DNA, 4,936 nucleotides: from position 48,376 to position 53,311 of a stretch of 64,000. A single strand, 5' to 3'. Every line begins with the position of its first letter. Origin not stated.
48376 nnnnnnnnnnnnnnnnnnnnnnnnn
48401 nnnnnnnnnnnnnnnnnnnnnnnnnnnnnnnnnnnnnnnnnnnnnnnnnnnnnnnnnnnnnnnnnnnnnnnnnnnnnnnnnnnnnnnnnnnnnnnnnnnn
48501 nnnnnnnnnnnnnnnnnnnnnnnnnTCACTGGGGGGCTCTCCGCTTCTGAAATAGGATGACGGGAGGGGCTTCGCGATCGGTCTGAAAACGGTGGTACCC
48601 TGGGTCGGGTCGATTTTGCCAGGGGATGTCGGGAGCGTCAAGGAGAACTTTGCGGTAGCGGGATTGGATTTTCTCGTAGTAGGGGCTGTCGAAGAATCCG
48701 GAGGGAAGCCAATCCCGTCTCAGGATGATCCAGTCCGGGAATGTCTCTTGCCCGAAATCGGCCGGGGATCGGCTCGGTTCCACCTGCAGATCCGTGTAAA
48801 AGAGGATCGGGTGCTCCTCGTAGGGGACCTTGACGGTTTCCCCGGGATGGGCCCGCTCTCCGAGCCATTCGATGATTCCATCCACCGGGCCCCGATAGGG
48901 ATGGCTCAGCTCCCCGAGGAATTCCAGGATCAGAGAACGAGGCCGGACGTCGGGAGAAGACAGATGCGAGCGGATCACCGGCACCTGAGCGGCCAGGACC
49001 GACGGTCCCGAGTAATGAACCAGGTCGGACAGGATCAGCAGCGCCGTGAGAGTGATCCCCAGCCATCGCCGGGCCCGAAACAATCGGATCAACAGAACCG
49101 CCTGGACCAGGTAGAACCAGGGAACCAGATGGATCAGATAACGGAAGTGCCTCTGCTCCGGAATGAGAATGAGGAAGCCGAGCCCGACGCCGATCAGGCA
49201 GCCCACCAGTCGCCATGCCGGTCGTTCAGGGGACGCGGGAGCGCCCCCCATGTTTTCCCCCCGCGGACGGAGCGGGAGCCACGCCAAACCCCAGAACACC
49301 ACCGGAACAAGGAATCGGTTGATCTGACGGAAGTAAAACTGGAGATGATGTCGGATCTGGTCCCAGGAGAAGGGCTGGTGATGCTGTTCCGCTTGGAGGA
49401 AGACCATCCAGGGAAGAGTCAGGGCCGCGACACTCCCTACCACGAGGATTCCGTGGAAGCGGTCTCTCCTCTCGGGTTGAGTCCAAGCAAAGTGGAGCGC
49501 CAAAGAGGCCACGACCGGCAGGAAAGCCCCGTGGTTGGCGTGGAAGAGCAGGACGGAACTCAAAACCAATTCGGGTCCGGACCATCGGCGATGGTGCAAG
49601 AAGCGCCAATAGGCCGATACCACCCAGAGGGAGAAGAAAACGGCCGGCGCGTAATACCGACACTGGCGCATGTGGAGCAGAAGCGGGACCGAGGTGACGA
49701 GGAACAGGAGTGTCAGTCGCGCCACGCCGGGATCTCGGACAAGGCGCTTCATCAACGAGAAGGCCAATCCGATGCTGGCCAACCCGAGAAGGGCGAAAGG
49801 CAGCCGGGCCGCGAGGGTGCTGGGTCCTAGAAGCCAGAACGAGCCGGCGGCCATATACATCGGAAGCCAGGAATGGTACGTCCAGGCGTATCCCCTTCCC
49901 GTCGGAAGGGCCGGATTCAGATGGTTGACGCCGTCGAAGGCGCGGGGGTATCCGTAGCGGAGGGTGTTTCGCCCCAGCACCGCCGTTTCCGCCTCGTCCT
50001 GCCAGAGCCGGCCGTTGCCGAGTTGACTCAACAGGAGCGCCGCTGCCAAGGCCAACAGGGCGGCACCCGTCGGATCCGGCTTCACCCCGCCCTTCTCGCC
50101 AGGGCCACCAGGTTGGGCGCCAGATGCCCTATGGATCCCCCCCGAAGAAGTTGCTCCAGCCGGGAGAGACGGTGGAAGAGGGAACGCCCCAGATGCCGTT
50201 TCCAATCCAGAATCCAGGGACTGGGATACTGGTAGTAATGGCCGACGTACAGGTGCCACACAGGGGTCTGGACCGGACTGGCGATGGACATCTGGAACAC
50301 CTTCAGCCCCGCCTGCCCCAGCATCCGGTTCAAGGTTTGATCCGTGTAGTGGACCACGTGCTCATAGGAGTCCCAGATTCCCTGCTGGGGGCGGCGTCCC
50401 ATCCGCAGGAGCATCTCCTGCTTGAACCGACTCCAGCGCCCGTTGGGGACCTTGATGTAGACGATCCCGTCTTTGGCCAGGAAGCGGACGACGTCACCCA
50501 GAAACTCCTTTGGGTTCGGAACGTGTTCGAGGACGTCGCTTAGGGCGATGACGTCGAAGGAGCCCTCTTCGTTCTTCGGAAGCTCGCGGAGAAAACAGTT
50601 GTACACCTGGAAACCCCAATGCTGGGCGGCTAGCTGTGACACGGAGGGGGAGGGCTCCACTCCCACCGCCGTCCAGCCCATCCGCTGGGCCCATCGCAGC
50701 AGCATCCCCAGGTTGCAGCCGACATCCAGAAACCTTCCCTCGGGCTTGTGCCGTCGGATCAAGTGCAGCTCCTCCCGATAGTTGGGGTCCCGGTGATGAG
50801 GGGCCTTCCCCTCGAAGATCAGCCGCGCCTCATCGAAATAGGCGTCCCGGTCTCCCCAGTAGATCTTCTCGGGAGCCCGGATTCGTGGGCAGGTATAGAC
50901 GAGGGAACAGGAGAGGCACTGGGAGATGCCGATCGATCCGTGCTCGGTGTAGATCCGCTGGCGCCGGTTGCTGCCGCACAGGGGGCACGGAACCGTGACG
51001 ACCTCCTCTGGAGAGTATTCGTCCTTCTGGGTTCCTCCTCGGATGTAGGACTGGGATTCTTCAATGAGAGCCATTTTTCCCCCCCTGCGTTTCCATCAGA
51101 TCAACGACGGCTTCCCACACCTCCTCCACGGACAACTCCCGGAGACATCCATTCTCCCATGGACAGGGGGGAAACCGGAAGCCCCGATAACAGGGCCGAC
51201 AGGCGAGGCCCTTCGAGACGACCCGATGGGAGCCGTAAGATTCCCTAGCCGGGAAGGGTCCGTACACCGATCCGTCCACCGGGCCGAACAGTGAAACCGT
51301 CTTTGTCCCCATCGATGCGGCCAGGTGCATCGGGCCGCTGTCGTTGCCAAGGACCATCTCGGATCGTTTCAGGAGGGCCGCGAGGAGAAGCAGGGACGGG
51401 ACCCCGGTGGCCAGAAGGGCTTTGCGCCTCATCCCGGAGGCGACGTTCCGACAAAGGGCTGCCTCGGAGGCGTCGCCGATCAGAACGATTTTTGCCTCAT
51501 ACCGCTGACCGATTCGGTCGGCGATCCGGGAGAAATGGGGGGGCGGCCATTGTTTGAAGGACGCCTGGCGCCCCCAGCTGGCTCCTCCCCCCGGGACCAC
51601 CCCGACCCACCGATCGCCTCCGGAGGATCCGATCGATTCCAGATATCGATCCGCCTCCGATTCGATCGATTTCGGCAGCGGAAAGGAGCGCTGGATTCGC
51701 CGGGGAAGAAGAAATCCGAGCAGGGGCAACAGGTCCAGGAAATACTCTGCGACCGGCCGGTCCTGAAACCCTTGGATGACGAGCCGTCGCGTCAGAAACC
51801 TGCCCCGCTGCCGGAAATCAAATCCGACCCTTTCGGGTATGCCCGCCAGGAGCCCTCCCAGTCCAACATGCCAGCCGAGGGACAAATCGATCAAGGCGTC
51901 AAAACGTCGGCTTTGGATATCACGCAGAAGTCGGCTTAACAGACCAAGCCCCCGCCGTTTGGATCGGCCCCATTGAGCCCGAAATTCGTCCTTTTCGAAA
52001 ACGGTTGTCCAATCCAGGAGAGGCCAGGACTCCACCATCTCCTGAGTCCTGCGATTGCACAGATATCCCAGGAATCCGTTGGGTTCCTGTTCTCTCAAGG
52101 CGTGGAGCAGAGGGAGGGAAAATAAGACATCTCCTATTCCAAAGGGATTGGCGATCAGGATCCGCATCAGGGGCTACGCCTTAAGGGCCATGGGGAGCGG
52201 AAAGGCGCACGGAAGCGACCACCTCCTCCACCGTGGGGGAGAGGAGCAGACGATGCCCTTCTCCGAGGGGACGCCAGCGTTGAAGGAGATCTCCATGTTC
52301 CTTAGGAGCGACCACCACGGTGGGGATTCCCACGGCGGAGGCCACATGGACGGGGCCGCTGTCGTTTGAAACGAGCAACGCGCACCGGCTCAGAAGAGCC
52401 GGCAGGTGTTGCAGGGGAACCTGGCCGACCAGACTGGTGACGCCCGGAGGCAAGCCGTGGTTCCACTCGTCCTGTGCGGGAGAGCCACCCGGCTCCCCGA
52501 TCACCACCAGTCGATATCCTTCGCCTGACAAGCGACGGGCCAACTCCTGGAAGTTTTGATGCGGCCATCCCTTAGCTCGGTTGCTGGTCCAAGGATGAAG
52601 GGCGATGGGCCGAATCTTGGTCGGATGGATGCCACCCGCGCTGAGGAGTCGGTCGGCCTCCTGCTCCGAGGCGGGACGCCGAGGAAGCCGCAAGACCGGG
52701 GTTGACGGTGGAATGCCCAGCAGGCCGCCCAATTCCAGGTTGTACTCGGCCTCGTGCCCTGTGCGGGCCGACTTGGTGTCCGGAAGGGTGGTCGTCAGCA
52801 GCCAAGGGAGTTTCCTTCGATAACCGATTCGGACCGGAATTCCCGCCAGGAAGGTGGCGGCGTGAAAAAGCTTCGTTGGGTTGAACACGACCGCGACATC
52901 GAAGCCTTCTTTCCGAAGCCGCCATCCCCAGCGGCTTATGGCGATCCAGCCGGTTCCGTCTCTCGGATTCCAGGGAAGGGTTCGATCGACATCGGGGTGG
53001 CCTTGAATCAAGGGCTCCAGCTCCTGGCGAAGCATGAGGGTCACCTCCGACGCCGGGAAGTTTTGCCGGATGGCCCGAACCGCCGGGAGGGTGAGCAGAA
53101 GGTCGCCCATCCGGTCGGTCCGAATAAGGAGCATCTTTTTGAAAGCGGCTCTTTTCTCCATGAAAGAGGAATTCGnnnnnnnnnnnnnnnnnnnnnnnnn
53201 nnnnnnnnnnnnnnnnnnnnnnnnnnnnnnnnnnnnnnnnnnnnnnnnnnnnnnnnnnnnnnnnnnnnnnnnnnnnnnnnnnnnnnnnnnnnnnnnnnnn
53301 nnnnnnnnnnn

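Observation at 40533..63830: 23-kb envelope glycan/LPS locus with an Arn-like module (ArnC-like, ArnT-like, UXS/ArnA-decarboxylase-like, two CE4 enzymes) and four SAM methyltransferases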

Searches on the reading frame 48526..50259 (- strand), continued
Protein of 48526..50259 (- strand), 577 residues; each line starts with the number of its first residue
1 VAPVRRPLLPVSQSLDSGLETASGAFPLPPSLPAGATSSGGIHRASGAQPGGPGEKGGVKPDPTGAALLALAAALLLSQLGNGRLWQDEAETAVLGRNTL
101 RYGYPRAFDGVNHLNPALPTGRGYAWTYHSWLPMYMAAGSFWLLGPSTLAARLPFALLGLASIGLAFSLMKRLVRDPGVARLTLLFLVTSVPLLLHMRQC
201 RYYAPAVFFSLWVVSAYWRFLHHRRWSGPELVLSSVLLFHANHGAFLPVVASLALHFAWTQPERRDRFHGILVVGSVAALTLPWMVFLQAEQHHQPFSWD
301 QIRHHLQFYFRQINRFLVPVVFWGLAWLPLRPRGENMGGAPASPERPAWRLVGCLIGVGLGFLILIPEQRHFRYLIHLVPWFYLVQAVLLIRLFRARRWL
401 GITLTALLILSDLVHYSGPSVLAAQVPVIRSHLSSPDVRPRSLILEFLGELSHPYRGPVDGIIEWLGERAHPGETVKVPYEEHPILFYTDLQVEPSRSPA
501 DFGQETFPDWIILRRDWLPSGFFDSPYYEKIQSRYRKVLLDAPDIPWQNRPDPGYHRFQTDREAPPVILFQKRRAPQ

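Call 36: fold_search(model_id=the predicted structure, library=pdb)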
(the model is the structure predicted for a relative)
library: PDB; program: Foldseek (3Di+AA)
matches with E <= 10: 438; with E <= 0.001: 28
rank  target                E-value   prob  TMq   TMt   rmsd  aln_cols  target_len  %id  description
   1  5f15                  1.3e-07  1.00  0.55  0.53  10.1       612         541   15  Crystal Structure of ArnT from Cupriavidus metallidurans bound to Undecaprenyl phosphate (released 2016-02-17)
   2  9s6t_A                1.5e-07  1.00  0.55  0.59   8.1       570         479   13  Ternary cryo-EM structure of chicken ALG12 with Dol25-PP-GlcNAc2Man7, Dol25-P-Man, and Fab (released 2026-03-18)
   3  5ezm                  1.7e-07  1.00  0.55  0.53   9.7       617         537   14  Crystal Structure of ArnT from Cupriavidus metallidurans in the apo state (released 2016-02-17)
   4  8age_A                3.8e-06  1.00  0.52  0.43  11.6       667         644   12  Structure of yeast oligosaccharylransferase complex with acceptor peptide bound (released 2022-12-07)
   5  3wak                  1.3e-05  1.00  0.47  0.30  17.2       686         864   12  Crystal structure of the Archaeoglobus fulgidus oligosaccharyltransferase (O29867_ARCFU) in the apo form (released 2013-10-30)
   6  7oci_F                1.5e-05  1.00  0.49  0.42  12.9       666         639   11  Cryo-EM structure of yeast Ost6p containing oligosaccharyltransferase complex (released 2022-02-16)
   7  9s6u_A                2.6e-05  1.00  0.52  0.50   8.0       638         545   15  Ternary cryo-EM structure of human ALG9 with Dol25-PP-GlcNAc2Man8, Dol25-P-Man and Fab (released 2026-03-18)
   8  8b6l_I                2.8e-05  1.00  0.45  0.36  12.0       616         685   11  Subtomogram average of the human Sec61-TRAP-OSTA-translocon (released 2022-12-07)
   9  8agc_A                3.1e-05  1.00  0.44  0.34  10.6       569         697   13  Structure of yeast oligosaccharylransferase complex with lipid-linked oligosaccharide and non-acceptor peptide bound (released 2022-12-07)
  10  7e9s_A                3.1e-05  1.00  0.46  0.29  20.3       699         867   10  Archaeal oligosaccharyltransferase AglB from Archaeoglobus fulgidus in complex with an inhibitory peptide and a dolich (released 2021-09-08)
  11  6s7t_A                3.7e-05  1.00  0.45  0.35  11.9       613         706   11  Cryo-EM structure of human oligosaccharyltransferase complex OST-B (released 2019-12-18)
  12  3waj                  6.6e-05  1.00  0.44  0.30  17.9       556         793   12  Crystal structure of the Archaeoglobus fulgidus oligosaccharyltransferase (O29867_ARCFU) complex with Zn and sulfate (released 2013-10-30)
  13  6ftg_5                7.2e-05  1.00  0.48  0.40  11.0       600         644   12  Subtomogram average of OST-containing ribosome-translocon complexes from canine rough microsomal membranes (released 2018-03-21)
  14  8agb_A                7.6e-05  1.00  0.47  0.39  11.1       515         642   13  Structure of yeast oligosaccharylransferase complex with lipid-linked oligosaccharide bound (released 2022-12-07)
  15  5gmy_A                1.2e-04  1.00  0.48  0.32  17.9       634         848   13  Crystal structure of the Archaeoglobus fulgidus oligosaccharyltransferase (O29867_ARCFU) tethered with an acceptor pep (released 2017-02-01)
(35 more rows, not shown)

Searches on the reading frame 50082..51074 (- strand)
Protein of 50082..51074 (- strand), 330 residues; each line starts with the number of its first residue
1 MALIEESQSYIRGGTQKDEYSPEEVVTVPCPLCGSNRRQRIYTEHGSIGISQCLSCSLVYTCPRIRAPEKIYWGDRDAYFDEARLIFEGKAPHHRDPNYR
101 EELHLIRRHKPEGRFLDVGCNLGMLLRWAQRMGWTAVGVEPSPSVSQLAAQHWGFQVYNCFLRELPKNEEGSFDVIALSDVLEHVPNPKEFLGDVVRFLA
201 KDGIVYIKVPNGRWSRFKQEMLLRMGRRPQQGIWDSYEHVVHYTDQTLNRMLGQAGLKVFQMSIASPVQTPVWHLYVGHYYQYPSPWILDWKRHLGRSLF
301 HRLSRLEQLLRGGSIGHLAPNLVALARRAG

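Call 4: search_protein_families(library=pfam, proteins=[window:50082-51074:-])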
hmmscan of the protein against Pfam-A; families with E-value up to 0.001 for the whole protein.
window:50082-51074:- (330 aa): 7 families
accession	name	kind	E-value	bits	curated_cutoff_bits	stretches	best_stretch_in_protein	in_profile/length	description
PF13489.12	Methyltransf_23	-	7.5e-28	97.7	27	1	93-260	3-162/164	Methyltransferase domain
PF08241.18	Methyltransf_11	-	2.2e-14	54.3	21.2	1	116-207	1-95/95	Methyltransferase domain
PF08242.18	Methyltransf_12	-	1.4e-13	51.8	30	1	116-204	1-97/98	Methyltransferase domain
PF13649.12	Methyltransf_25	-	8.5e-10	39.6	27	1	116-203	2-97/97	Methyltransferase domain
PF07021.18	MetW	-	2.6e-08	34.2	21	1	101-230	2-129/193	Methionine biosynthesis protein MetW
PF13847.12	Methyltransf_31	-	6.4e-08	32.8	27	1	110-211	2-113/145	Methyltransferase domain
PF11968.14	Bmt2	-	0.00046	20.5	20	0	148-202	82-139/221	25S rRNA (adenine(2142)-N(1))-methyltransferase, Bmt2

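Call 9: search_protein_families(library=ncbifam, proteins=[window:50082-51074:-], max_evalue=0.00001)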
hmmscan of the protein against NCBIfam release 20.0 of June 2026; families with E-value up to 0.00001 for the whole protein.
window:50082-51074:- (330 aa): 4 families
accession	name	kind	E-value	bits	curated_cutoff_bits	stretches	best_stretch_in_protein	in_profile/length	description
TIGR01983.1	UbiG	equivalog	2.4e-12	46.7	102.95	1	112-214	50-158/228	bifunctional 2-polyprenyl-6-hydroxyphenol methylase/3-demethylubiquinol 3-O-methyltransferase UbiG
TIGR02081.1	metW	equivalog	2.1e-09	37.2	189.5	1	106-232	7-131/194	methionine biosynthesis protein MetW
NF045667.1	MTase_DVU1556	equivalog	6.1e-09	35.6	155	1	103-207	15-119/213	DVU_1556 family methyltransferase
TIGR04345.1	ovoA_Cterm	equivalog_domain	3e-06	26.9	170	0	168-239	130-201/242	putative 4-mercaptohistidine N1-methyltransferase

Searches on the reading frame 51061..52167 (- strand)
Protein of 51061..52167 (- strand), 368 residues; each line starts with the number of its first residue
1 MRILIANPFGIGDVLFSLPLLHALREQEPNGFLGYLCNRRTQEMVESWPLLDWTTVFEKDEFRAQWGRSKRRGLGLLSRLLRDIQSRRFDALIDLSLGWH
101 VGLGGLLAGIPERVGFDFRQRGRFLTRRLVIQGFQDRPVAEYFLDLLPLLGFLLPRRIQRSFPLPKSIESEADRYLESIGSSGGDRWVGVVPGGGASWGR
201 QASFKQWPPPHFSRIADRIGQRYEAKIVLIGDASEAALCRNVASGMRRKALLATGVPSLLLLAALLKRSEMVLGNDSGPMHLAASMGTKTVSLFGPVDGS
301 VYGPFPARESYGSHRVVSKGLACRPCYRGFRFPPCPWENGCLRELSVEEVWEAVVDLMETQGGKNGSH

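Call 3: search_protein_families(library=pfam, proteins=[window:51061-52167:-])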
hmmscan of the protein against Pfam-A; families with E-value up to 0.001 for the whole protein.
window:51061-52167:- (368 aa): 1 family
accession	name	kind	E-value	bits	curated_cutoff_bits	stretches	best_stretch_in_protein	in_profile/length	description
PF01075.23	Glyco_transf_9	-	6.3e-23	81.8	22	1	79-307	3-222/247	Glycosyltransferase family 9 (heptosyltransferase)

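Call 8: search_protein_families(library=ncbifam, proteins=[window:51061-52167:-], max_evalue=0.00001)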
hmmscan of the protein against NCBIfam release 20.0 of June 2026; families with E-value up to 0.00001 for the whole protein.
window:51061-52167:- (368 aa): 6 families
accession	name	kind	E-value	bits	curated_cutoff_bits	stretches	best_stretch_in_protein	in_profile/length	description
TIGR02195.1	heptsyl_trn_II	equivalog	1.5e-25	90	134.6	1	2-357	1-337/339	lipopolysaccharide heptosyltransferase II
TIGR02201.1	heptsyl_trn_III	equivalog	2.9e-23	82.5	170.2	1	3-308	2-300/344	putative lipopolysaccharide heptosyltransferase III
TIGR02193.1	heptsyl_trn_I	equivalog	1.1e-13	51.2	185.3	1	205-300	194-287/320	lipopolysaccharide heptosyltransferase I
NF007742.0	PRK10422.1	equivalog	1.4e-13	50.4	467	1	11-305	16-299/352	lipopolysaccharide core heptosyltransferase RfaQ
NF008162.0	PRK10916.1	equivalog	6.3e-10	38.8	569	1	187-303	182-296/348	ADP-heptose--LPS heptosyltransferase RfaF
NF008204.0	PRK10964.1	equivalog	8.1e-06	25.2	437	0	205-305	192-290/322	lipopolysaccharide heptosyltransferase RfaC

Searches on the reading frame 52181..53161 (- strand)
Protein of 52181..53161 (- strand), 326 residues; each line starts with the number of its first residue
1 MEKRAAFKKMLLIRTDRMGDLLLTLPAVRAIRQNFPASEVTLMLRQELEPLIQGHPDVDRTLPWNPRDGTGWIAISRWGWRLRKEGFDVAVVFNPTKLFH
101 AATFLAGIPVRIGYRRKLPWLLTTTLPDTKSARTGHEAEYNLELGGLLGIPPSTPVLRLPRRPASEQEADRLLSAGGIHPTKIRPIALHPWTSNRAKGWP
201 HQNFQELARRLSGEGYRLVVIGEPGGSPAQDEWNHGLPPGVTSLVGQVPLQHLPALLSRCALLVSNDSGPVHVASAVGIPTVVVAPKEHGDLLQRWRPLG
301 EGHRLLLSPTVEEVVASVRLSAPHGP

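Call 3: search_protein_families(library=pfam, proteins=[window:52181-53161:-])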
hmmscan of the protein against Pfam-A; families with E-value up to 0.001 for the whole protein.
window:52181-53161:- (326 aa): 2 families
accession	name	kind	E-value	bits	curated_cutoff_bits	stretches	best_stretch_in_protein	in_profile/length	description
PF01075.23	Glyco_transf_9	-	1.1e-21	77.7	22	1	79-283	5-207/247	Glycosyltransferase family 9 (heptosyltransferase)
PF13439.12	Glyco_transf_4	-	0.00029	21.3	28.5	0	52-110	38-99/170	Glycosyltransferase Family 4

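Call 8: search_protein_families(library=ncbifam, proteins=[window:52181-53161:-], max_evalue=0.00001)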
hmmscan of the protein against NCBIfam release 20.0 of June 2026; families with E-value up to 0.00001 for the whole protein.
window:52181-53161:- (326 aa): 7 families
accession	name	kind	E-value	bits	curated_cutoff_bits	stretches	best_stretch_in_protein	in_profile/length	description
TIGR02201.1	heptsyl_trn_III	equivalog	3e-26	92.3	170.2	1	10-308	2-306/344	putative lipopolysaccharide heptosyltransferase III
TIGR02195.1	heptsyl_trn_II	equivalog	5e-26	91.6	134.6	1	9-284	1-281/339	lipopolysaccharide heptosyltransferase II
NF008162.0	PRK10916.1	equivalog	8.8e-20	71.2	569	2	195-284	193-286/348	ADP-heptose--LPS heptosyltransferase RfaF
TIGR02193.1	heptsyl_trn_I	equivalog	1.3e-15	57.5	185.3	1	185-284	182-280/320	lipopolysaccharide heptosyltransferase I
NF007742.0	PRK10422.1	equivalog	4.3e-14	52.1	467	1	6-299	4-299/352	lipopolysaccharide core heptosyltransferase RfaQ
NF008204.0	PRK10964.1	equivalog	2.6e-08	33.4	437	0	9-64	2-57/322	lipopolysaccharide heptosyltransferase RfaC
TIGR04414.1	hepto_Aah_TibC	equivalog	3.3e-06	26.3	200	0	192-285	213-306/374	autotransporter strand-loop-strand O-heptosyltransferase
